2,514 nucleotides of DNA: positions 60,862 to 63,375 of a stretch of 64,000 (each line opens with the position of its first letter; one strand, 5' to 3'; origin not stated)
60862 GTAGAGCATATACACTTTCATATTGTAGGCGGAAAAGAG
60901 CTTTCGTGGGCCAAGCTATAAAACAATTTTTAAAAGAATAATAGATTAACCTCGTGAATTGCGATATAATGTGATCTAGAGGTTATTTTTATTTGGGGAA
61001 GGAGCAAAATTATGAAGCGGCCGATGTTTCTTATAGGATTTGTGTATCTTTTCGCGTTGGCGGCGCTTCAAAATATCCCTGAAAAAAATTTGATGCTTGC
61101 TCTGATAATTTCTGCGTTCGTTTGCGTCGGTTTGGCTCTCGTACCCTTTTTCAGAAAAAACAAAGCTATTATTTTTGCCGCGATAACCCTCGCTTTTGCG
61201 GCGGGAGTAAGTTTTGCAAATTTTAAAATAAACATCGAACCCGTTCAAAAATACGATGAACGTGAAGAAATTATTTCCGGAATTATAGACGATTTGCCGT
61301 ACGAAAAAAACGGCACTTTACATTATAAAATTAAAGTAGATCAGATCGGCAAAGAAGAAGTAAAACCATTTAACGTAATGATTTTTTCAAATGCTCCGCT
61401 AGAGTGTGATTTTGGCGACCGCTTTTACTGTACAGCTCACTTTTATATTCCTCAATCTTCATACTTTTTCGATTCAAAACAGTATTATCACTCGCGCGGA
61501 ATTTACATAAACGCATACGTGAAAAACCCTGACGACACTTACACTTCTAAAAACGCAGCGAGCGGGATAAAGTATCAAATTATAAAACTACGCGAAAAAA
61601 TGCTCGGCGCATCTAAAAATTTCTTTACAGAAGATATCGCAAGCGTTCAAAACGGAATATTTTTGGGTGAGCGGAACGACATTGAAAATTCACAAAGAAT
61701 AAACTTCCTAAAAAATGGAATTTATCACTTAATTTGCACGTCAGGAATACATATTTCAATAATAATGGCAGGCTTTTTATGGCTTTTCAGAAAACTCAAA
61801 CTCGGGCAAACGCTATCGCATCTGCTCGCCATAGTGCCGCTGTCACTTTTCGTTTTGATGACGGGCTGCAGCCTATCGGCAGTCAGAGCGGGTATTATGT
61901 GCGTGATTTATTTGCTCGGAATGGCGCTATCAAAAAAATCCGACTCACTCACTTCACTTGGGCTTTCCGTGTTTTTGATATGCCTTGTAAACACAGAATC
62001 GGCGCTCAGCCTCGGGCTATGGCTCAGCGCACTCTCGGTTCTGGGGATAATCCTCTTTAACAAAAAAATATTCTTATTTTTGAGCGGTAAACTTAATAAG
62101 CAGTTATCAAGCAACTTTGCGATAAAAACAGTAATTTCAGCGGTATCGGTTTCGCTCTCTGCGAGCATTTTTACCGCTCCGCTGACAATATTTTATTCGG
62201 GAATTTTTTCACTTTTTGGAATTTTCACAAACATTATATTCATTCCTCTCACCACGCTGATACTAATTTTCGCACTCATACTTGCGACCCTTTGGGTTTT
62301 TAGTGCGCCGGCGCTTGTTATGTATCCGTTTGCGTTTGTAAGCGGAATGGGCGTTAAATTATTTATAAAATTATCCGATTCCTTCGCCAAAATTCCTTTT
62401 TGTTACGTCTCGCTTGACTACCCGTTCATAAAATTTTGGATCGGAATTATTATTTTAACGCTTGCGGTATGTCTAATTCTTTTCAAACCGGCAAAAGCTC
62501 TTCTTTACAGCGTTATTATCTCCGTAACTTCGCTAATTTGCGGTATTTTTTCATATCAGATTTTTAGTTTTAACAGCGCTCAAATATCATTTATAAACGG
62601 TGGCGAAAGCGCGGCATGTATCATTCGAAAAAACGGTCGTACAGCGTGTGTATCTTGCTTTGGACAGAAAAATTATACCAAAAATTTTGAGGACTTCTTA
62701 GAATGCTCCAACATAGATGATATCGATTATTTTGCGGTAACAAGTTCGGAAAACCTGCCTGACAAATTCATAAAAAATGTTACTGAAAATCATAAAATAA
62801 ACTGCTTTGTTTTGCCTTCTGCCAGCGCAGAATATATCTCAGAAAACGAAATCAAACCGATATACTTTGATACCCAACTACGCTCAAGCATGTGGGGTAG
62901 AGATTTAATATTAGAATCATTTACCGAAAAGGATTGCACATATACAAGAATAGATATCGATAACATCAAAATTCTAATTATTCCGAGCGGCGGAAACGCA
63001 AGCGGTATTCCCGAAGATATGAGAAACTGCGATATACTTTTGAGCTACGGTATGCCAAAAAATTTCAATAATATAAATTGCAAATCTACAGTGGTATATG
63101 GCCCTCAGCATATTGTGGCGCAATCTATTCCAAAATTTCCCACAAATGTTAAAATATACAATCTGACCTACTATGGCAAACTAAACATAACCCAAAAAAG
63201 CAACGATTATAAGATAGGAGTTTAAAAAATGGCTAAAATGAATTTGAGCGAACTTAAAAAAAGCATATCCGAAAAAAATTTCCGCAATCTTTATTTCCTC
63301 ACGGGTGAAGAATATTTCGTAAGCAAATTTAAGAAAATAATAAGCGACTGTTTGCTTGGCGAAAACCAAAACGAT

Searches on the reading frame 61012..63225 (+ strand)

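Call 7: search_protein_families(library=pfam, proteins=[window:61012-63225:+], max_evalue=0.00001)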
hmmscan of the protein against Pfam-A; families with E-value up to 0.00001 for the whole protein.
window:61012-63225:+ (737 aa): 2 families
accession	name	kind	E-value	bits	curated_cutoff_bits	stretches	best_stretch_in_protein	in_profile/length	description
PF03772.21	Competence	-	6.4e-47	160.6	23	1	217-491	2-266/270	Competence protein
PF13567.11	DUF4131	-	9.3e-11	42.1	31.6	1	31-175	8-164/165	Domain of unknown function (DUF4131)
